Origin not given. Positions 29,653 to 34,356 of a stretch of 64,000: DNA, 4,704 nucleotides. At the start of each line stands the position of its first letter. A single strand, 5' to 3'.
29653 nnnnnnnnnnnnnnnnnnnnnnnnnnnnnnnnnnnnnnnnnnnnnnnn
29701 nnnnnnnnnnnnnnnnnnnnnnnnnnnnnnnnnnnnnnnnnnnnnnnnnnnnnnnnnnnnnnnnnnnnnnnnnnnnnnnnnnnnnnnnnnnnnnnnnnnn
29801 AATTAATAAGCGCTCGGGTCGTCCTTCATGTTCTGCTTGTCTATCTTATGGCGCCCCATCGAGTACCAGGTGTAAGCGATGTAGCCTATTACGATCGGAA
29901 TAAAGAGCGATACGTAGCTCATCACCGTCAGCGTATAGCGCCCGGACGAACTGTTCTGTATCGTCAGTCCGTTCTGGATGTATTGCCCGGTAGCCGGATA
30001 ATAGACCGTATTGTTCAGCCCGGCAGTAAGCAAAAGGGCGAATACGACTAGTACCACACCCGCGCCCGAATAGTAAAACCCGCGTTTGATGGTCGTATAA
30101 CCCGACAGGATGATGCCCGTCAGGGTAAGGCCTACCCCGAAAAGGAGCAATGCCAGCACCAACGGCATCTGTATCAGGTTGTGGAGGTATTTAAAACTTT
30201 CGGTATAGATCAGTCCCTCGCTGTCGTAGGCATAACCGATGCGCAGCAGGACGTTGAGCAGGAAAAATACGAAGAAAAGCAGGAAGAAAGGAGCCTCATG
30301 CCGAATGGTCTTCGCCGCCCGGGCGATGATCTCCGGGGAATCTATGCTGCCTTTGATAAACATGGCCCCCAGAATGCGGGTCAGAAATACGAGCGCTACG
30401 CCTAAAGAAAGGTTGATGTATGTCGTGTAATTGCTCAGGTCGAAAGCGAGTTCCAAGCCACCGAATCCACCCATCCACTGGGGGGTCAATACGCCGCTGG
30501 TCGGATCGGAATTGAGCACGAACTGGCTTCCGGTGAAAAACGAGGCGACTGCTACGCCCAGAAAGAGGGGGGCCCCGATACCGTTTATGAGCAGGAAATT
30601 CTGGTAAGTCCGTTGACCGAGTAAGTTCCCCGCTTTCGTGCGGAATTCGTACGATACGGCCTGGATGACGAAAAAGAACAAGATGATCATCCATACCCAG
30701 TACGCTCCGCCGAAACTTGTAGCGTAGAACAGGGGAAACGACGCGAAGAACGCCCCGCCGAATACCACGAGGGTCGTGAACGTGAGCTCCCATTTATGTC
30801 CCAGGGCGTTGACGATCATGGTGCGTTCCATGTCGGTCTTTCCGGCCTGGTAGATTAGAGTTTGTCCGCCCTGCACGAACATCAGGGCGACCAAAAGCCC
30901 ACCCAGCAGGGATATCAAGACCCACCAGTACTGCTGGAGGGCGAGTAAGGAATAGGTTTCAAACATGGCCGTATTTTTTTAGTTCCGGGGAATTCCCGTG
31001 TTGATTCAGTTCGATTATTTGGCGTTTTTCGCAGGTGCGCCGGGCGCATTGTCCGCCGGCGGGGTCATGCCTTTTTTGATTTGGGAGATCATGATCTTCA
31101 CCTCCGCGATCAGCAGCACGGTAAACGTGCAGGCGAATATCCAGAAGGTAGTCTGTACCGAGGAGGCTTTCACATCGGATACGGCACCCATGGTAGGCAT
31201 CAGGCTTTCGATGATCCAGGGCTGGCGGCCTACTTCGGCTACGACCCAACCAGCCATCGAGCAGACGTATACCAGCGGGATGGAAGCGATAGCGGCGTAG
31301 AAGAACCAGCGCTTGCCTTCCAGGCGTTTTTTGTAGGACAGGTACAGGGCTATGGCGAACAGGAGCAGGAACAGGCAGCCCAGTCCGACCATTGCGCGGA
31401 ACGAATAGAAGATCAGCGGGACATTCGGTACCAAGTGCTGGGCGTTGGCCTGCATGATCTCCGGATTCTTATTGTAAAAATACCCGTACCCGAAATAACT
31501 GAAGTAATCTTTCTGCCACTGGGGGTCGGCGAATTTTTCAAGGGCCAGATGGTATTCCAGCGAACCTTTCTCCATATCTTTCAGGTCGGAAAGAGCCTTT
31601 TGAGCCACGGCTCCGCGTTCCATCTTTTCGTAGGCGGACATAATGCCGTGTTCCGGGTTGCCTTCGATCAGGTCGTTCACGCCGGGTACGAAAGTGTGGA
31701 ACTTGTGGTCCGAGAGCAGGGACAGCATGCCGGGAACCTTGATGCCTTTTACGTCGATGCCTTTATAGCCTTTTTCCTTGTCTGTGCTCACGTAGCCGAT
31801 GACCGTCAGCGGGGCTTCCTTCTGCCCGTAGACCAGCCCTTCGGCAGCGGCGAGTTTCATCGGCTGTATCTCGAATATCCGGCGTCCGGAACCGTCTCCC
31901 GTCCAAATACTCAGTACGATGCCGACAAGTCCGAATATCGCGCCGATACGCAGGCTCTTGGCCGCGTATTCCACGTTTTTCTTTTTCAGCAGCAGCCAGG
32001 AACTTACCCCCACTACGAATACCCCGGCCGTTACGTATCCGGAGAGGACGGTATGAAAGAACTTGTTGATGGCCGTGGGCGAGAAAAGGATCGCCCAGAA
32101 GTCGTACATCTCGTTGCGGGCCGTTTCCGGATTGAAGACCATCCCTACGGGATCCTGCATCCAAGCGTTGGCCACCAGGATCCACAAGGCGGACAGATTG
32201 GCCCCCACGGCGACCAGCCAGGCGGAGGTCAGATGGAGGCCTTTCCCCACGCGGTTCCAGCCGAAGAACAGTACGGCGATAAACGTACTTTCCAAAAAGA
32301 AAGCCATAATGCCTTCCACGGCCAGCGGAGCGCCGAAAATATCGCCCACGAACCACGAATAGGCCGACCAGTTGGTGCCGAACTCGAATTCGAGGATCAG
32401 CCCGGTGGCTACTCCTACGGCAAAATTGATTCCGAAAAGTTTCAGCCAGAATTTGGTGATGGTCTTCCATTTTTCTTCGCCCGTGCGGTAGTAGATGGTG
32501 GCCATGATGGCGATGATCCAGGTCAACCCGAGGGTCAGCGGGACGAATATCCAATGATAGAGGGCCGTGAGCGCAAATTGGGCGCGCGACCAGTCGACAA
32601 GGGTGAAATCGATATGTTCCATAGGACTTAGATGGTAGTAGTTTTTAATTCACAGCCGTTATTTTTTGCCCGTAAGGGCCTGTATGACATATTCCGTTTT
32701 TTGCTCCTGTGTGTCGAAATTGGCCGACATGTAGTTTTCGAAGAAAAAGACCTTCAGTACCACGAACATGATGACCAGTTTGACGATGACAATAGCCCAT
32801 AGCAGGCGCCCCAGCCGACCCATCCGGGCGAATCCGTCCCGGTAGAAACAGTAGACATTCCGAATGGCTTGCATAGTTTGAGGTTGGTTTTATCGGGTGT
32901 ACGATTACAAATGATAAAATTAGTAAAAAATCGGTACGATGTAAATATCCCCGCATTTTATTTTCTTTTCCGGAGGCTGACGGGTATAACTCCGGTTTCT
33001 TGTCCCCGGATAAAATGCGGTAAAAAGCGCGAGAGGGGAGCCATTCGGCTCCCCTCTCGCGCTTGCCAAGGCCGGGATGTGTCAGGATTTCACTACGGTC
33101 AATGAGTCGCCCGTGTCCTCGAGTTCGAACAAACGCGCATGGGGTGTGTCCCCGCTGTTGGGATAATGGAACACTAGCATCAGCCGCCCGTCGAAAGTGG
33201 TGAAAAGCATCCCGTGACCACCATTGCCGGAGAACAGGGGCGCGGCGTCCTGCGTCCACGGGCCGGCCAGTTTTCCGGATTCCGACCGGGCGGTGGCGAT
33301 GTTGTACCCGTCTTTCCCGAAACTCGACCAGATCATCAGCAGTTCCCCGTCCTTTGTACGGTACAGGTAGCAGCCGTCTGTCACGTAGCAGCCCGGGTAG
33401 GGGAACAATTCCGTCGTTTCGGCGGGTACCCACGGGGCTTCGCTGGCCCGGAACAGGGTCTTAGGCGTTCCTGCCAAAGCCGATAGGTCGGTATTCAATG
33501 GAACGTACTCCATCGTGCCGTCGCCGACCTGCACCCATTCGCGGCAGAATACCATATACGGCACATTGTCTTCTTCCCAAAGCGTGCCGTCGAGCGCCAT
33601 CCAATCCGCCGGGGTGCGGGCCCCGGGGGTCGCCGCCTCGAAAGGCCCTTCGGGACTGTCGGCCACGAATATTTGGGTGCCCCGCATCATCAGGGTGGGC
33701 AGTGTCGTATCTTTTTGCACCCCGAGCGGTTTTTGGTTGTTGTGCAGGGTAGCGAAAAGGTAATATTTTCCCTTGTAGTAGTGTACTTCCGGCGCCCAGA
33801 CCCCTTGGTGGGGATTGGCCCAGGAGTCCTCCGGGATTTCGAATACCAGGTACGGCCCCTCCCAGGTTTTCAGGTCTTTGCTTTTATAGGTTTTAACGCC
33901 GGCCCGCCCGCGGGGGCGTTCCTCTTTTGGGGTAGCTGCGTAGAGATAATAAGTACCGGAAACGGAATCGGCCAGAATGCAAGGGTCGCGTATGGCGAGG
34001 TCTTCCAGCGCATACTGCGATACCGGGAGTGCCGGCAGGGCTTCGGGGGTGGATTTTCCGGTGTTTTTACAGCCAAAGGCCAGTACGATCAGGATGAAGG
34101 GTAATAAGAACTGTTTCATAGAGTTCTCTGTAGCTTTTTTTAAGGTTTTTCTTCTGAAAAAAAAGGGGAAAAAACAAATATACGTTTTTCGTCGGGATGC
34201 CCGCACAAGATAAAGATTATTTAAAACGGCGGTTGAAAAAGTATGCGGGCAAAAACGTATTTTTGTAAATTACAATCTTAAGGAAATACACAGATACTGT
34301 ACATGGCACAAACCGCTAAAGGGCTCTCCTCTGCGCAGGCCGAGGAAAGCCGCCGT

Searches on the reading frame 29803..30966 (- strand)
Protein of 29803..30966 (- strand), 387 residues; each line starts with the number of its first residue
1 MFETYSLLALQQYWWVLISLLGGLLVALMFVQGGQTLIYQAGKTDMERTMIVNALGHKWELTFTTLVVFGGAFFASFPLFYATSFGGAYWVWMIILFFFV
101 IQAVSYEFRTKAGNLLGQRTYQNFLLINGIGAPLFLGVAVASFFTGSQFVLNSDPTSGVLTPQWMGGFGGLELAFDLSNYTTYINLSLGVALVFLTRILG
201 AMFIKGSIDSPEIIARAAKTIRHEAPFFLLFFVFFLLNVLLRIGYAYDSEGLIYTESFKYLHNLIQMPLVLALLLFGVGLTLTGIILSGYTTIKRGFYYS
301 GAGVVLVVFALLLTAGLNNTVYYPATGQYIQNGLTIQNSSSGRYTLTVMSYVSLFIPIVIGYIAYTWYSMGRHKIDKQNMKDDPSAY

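Call 27: search_protein_families(library=pfam, proteins=[window:29803-30966:-], max_evalue=0.0001)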
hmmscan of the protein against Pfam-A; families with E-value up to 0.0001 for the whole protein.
window:29803-30966:- (387 aa): 1 family
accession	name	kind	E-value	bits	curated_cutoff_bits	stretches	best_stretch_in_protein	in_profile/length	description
PF02322.20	Cyt_bd_oxida_II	-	5e-61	207.1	35.6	1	10-370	1-302/302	Cytochrome bd terminal oxidase subunit II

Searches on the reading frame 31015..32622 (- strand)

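Call 53: search_protein_families(library=pfam, proteins=[window:31015-32622:-], max_evalue=0.0001)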
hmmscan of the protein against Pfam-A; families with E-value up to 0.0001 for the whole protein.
window:31015-32622:- (535 aa): 1 family
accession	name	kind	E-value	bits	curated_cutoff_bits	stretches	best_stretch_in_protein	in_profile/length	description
PF01654.22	Cyt_bd_oxida_I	-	7.5e-165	549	26.2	1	11-518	1-417/418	Cytochrome bd terminal oxidase subunit I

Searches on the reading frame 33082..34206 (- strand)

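Call 53: search_protein_families(library=pfam, proteins=[window:33082-34206:-], max_evalue=0.0001)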
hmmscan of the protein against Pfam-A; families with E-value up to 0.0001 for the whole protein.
window:33082-34206:- (374 aa): 1 family
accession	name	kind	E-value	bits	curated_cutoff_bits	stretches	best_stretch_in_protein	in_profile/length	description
PF04616.20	Glyco_hydro_43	-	1e-31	110.8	32.2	1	73-351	11-264/288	Glycosyl hydrolases family 43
